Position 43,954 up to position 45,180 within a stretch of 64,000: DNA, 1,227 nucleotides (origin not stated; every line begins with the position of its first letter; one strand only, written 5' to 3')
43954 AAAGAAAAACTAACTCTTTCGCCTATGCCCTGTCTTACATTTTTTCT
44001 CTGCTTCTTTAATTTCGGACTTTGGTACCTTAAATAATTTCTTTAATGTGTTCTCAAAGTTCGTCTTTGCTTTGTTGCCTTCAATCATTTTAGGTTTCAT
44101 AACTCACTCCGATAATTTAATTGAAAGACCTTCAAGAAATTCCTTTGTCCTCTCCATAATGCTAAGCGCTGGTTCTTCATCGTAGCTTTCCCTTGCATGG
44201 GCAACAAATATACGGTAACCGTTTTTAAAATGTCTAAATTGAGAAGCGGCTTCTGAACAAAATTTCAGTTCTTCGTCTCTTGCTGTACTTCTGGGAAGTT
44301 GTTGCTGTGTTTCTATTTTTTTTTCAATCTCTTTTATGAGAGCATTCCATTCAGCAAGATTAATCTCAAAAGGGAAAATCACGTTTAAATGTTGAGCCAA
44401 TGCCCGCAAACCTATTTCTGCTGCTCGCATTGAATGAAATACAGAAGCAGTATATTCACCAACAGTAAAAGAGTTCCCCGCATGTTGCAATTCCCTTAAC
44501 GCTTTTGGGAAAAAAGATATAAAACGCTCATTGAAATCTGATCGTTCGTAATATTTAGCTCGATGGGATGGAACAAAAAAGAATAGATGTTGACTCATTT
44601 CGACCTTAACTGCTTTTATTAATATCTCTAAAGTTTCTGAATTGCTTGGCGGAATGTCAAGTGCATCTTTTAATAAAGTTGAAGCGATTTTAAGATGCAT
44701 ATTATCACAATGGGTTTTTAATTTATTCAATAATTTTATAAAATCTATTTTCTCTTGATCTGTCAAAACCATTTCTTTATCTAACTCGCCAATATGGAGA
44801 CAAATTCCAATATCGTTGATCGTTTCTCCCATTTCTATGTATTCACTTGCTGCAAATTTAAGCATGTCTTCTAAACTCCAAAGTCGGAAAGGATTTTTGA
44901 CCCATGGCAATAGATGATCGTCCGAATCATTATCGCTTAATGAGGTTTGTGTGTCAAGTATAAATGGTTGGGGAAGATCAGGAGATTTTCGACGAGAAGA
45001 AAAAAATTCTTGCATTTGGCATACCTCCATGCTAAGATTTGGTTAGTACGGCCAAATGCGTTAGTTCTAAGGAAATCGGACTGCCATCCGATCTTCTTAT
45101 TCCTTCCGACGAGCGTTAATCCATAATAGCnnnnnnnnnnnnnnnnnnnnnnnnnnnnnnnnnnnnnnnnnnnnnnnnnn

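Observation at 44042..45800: Low-GC two-gene islet (HEPN-like Rx4H protein + 2-TM membrane protein) inserted next to an IS1595 element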

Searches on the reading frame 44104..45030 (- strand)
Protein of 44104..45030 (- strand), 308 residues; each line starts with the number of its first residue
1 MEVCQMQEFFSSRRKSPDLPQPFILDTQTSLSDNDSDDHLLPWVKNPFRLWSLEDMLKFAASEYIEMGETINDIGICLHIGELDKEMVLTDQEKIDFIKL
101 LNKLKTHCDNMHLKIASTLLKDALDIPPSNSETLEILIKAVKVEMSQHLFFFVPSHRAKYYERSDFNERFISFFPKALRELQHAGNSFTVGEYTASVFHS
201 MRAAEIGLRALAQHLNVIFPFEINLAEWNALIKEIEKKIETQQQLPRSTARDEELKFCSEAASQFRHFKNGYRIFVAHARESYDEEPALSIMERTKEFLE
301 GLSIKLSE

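Call 3: search_protein_families(library=pfam, proteins=[window:44104-45030:-], max_evalue=1)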
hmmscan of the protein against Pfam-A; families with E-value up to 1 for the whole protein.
window:44104-45030:- (308 aa): 2 families
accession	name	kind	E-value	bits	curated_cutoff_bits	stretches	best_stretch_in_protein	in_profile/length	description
PF05168.19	HEPN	-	1.6e-06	28.7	22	1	176-300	7-112/117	HEPN domain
PF15521.11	Ntox11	-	0.055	13.3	25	1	187-242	221-276/294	Novel toxin 11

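Call 4: search_protein_families(library=padloc, proteins=[window:44104-45030:-], max_evalue=1)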
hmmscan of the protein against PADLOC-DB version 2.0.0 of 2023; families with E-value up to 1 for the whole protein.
window:44104-45030:- (308 aa): 0 families

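Call 5: search_protein_families(library=ncbifam, proteins=[window:44104-45030:-], max_evalue=1)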
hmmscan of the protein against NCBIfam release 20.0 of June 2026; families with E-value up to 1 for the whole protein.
window:44104-45030:- (308 aa): 0 families

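Call 6: find_homologous_proteins(query=window:44104-45030:-)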
Query window:44104-45030:- (308 aa): 151 proteins with E <= 0.001 among 1004 candidates; the best 120 are listed.
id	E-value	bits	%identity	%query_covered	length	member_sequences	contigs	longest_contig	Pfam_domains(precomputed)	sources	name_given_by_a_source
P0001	2.8e-198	675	100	98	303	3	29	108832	PF05168.20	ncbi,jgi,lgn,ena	ncbi:MAG: HEPN domain-containing protein [Thermodesulfobacteriota bacterium]|jgi:HEPN domain-contain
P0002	1.2e-88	315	55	86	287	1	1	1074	-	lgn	-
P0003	1.4e-84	302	52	92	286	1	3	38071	PF05168.20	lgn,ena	-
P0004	1.7e-80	288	53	87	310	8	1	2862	PF05168.20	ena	-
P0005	3.4e-80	287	52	88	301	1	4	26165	-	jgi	jgi:HEPN domain-containing protein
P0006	8.7e-80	286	52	87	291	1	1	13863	-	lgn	-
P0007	5.6e-76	273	50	92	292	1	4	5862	-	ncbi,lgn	-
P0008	9.9e-76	273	50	87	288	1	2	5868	PF05168.20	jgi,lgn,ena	-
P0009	1.0e-75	273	49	86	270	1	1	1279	-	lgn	-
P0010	8.2e-75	270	46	92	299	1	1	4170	PF05168.20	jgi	jgi:HEPN domain-containing protein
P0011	1.3e-73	266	49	88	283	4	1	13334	-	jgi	-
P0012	1.4e-73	266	48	87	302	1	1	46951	PF05168.20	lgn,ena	-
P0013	9.4e-73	263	50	87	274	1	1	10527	-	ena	-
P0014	2.5e-71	258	48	87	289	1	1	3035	PF05168.20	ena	-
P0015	4.6e-71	257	48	92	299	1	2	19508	PF05168.20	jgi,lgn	jgi:HEPN domain-containing protein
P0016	6.0e-71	257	49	82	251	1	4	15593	PF05168.20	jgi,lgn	jgi:HEPN domain-containing protein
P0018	1.9e-68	249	46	87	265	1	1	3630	PF05168.20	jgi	jgi:HEPN domain-containing protein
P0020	2.1e-66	242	46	87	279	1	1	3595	PF05168.20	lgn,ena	-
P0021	5.4e-66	241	49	85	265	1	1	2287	PF05168.20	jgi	jgi:hypothetical protein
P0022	5.5e-65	237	46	87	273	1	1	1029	PF05168.20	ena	-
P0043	7.0e-56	207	45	82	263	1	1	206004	PF05168.20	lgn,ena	-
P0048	1.0e-53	200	55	60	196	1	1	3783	PF05168.20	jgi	jgi:HEPN domain-containing protein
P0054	2.0e-52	196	41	82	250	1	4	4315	PF05168.20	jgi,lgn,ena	-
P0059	1.7e-51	193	39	82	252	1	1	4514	PF05168.20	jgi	jgi:hypothetical protein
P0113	8.0e-43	165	52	54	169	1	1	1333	PF05168.20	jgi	jgi:hypothetical protein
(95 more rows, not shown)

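Call 8: find_encoding_contigs(protein=P0001, flank=8000, max_places=8)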
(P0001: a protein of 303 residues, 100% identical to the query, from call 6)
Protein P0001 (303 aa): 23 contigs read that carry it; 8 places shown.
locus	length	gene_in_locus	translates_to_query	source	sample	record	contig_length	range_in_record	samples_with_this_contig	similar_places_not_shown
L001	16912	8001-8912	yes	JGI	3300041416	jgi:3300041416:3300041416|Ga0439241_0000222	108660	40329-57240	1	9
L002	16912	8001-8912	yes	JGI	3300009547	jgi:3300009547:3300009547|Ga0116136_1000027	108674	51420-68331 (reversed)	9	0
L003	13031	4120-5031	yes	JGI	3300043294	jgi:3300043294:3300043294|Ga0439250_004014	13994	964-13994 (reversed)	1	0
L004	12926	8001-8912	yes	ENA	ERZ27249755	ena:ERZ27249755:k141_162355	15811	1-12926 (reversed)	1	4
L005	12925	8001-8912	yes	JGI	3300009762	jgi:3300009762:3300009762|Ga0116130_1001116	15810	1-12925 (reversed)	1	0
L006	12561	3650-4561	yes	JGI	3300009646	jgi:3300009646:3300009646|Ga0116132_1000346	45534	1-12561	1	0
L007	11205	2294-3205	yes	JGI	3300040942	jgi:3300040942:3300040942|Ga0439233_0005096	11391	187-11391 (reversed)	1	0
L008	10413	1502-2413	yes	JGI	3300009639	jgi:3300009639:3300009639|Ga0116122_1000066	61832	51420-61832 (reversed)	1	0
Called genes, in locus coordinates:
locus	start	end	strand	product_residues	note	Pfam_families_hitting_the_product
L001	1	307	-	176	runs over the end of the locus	PF12953:DUF3842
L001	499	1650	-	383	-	PF11741:AMIN, PF01520:Amidase_3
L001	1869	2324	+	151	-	PF00210:Ferritin, PF02915:Rubrerythrin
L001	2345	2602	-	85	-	-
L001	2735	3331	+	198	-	PF01128:IspD (weak), PF12804:NTP_transf_3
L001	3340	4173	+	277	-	-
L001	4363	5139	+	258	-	PF19842:YqeC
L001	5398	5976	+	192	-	-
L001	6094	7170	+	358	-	PF02625:XdhC_CoxI, PF13478:XdhC_C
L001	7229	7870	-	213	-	-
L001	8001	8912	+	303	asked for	PF05168:HEPN (weak)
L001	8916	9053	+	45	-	-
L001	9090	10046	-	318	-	PF12760:Zn_ribbon_IS1595, PF12762:DDE_Tnp_IS1595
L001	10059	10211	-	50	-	-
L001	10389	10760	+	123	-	PF07963:N_methyl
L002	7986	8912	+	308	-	PF05168:HEPN (weak)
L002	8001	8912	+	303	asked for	PF05168:HEPN (weak)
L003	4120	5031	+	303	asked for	PF05168:HEPN (weak)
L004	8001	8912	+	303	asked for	PF05168:HEPN (weak)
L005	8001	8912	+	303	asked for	PF05168:HEPN (weak)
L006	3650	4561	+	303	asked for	PF05168:HEPN (weak)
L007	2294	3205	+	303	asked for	PF05168:HEPN (weak)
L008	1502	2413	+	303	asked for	PF05168:HEPN (weak)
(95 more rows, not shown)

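Call 9: find_encoding_contigs(protein=P0003, flank=6000, max_places=3)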
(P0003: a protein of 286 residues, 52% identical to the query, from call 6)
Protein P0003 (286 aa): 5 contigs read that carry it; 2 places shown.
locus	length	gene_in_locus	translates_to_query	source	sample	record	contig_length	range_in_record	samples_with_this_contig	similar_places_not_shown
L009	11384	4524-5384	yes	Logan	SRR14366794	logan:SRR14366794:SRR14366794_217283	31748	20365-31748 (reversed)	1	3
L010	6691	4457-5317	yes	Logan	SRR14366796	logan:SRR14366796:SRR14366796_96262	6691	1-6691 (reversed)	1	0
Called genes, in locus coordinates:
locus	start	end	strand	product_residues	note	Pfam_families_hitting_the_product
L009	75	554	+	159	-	-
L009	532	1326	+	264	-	-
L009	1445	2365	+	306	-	PF07505:DUF5131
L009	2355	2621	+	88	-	-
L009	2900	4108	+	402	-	PF00712:DNA_pol3_beta, PF02767:DNA_pol3_beta_2, PF02768:DNA_pol3_beta_3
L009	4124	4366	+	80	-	-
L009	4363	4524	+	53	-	-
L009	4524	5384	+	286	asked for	PF05168:HEPN (weak)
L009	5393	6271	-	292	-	PF12760:Zn_ribbon_IS1595, PF12762:DDE_Tnp_IS1595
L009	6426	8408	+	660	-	PF05876:GpA_ATPase, PF20454:GpA_nuclease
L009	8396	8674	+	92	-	PF12728:HTH_17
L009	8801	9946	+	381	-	-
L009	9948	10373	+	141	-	-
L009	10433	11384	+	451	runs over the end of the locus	PF00176:SNF2-rel_dom, PF04851:ResIII (faint), PF00271:Helicase_C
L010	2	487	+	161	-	?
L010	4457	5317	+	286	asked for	PF05168:HEPN (weak)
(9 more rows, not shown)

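Call 19: find_related_loci(query=A1, collection=genome_contigs, flank=5000)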
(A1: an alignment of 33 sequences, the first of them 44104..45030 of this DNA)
Query A1 (308 aa) in genome_contigs; peptide patterns used: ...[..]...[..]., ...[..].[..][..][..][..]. (x = any residue, [..] = any of these).
70 stretches matched a pattern; 59 encode a relative of the query (tblastn E <= 1e-3); 59 distinct loci.
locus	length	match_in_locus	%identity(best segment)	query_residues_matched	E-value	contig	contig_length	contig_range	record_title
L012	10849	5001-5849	48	21-308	5e-82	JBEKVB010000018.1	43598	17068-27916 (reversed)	MAG: Smithellaceae bacterium isolate SPRUCE 595 SPRUCE_595_18, whole genome shotgun sequence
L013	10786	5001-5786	43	48-308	1e-65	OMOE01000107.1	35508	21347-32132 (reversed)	Syntrophobacter sp. SbD1 strain Peat soil MAG SbD1 genome assembly, contig: SBDP1_Contig_30, whole genome shotgun sequen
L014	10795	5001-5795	42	46-308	1e-58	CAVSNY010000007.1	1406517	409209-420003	MAG: uncultured Gammaproteobacteria bacterium isolate MFD03066.bin.1.24 genome assembly, contig: contig_26750, whole gen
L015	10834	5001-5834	41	40-308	5e-57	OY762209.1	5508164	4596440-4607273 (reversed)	MAG: Syntrophorhabdaceae bacterium isolate b67c53bf-795e-48b1-b0c8-2f1cb1e3683a genome assembly, chromosome: 1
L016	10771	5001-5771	40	52-308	9e-54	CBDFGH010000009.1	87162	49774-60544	MAG: Rickettsiales bacterium isolate ab754d43-d631-4b88-b37a-9ee0967287dc genome assembly, contig: contig_9, whole genom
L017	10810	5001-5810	39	49-308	6e-52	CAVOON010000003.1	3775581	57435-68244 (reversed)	MAG: uncultured Alphaproteobacteria bacterium isolate MFD00082.bin.1.2 genome assembly, contig: contig_5033, whole genom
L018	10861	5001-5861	35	29-303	1e-51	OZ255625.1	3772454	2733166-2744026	MAG: Acetobacteraceae bacterium isolate 798e9398-5933-47c9-8e23-6797041030f4 genome assembly, chromosome: 1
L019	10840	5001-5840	38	47-308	1e-51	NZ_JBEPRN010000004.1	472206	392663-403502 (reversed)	Bradyrhizobium sp. F1.4.3 Ga0500241_04, whole genome shotgun sequence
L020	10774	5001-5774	39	47-308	4e-51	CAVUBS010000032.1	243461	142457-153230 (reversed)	MAG: uncultured Alphaproteobacteria bacterium isolate MFD05841.bin.2.163 genome assembly, contig: contig_92861, whole ge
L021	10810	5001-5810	39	49-308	1e-50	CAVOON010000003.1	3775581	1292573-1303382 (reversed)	MAG: uncultured Alphaproteobacteria bacterium isolate MFD00082.bin.1.2 genome assembly, contig: contig_5033, whole genom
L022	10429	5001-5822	36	49-308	6e-50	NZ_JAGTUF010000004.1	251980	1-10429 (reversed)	Magnetospirillum sulfuroxidans strain J10 NODE_4_length_251980_cov_139.985792, whole genome shotgun sequence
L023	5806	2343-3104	36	55-308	3e-49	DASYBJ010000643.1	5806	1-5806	MAG TPA_asm: Acidobacteriaceae bacterium isolate SMAG_U4904 k141_482552, whole genome shotgun sequence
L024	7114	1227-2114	34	46-308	2e-48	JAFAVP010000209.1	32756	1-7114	MAG: Alphaproteobacteria bacterium isolate CP_BM_RX_39 BM_RX_k147_12571235, whole genome shotgun sequence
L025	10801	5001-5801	37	47-308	2e-47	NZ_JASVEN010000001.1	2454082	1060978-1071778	Bradyrhizobium sp. U531 GJHLNKJI_1, whole genome shotgun sequence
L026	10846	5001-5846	35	24-303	6e-46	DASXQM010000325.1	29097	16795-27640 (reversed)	MAG TPA_asm: Pyrinomonadaceae bacterium isolate SMAG_U4613 k141_1659196, whole genome shotgun sequence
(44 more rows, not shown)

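Call 20: find_related_loci(query=A1, collection=metagenome_contigs, flank=5000)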
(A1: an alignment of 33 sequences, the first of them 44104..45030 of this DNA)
Query A1 (308 aa) in metagenome_contigs; peptide patterns used: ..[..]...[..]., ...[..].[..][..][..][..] (x = any residue, [..] = any of these).
493 stretches matched a pattern; 247 encode a relative of the query (tblastn E <= 1e-3); the best 80 are kept; 80 distinct loci.
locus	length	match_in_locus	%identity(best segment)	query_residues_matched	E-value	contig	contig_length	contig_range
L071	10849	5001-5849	48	21-308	3e-82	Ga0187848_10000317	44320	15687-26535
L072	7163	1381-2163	49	46-308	9e-81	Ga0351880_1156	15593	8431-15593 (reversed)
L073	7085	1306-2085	48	48-308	8e-76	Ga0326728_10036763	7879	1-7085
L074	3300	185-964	46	48-308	2e-75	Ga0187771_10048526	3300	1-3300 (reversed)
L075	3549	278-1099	45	41-308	4e-69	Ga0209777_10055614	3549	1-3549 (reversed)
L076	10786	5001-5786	43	48-308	6e-66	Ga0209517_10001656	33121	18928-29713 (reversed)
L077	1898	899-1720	41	49-308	5e-66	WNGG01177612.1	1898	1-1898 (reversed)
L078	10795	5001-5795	41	46-308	4e-63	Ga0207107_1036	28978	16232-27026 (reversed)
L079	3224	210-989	42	50-308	7e-62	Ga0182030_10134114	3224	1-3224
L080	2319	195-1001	43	47-308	2e-62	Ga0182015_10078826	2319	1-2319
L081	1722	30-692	46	89-308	1e-63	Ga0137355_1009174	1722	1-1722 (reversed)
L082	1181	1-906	40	9-308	6e-65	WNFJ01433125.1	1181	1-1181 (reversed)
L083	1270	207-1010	40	29-308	7e-65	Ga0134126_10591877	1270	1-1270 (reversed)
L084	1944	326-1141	41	41-308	3e-62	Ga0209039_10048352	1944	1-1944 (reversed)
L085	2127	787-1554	41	50-308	1e-61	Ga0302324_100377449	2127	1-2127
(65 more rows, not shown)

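Call 21: find_related_loci(query=A1, collection=viral_contigs, flank=5000)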
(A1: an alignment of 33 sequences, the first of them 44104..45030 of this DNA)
Query A1 (308 aa) in viral_contigs; peptide patterns used: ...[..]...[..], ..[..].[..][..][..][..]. (x = any residue, [..] = any of these).
41 stretches matched a pattern; 5 encode a relative of the query (tblastn E <= 1e-3); 5 distinct loci.
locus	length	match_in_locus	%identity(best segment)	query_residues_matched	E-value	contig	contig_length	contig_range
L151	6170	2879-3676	40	49-308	3e-57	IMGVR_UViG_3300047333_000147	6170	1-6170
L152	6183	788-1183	44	174-308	8e-28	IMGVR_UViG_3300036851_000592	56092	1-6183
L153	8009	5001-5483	33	144-303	2e-25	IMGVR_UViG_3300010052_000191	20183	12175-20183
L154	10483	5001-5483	28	144-308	3e-15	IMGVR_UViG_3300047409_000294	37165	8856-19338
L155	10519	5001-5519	35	134-308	2e-31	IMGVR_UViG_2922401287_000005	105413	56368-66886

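Call 31: predict_structure(alignment_id=A1)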
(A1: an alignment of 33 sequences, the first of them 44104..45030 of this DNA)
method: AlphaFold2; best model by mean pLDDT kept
length: 308 residues; sequences in the alignment: 33
mean_pLDDT: 81.2   pTM: 0.65
mean pLDDT of the five models: 81.2, 80.7, 80.2, 79.0, 76.0
residues with pLDDT >= 90: 149; 70-90: 79; 50-70: 49; < 50: 31
segments of 3 or more residues with pLDDT < 50: 1-10, 13-16, 19-35
pLDDT, mean of each block of 10 residues (from residue 1): 41 50 41 50 64 66 85 81 68 91 94 93 91 89 83 82 89 97 94 92 94 95 88 94 95 94 80 61 91 95 94
secondary structure, 60 per line:
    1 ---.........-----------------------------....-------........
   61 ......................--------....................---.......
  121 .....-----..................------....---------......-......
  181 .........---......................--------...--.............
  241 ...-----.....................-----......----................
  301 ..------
elements in order: H4-12 H42-45 H53-82 H91-110 H114-125 H131-148 H155-158 H168-173 H175-189 H193-214 H228-243 H249-269 H275-280 H285-302

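Call 33: search_solved_structures(query=A1, max_evalue=1, show_alignments=2)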
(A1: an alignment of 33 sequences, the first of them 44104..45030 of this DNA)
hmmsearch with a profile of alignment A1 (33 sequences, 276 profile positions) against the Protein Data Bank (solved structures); distinct sequences matched with E-value up to 1: 1.
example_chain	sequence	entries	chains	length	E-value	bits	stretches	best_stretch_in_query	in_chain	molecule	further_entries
4gn0_A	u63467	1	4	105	0.48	12.7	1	129-175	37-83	Hamp domain of AF1503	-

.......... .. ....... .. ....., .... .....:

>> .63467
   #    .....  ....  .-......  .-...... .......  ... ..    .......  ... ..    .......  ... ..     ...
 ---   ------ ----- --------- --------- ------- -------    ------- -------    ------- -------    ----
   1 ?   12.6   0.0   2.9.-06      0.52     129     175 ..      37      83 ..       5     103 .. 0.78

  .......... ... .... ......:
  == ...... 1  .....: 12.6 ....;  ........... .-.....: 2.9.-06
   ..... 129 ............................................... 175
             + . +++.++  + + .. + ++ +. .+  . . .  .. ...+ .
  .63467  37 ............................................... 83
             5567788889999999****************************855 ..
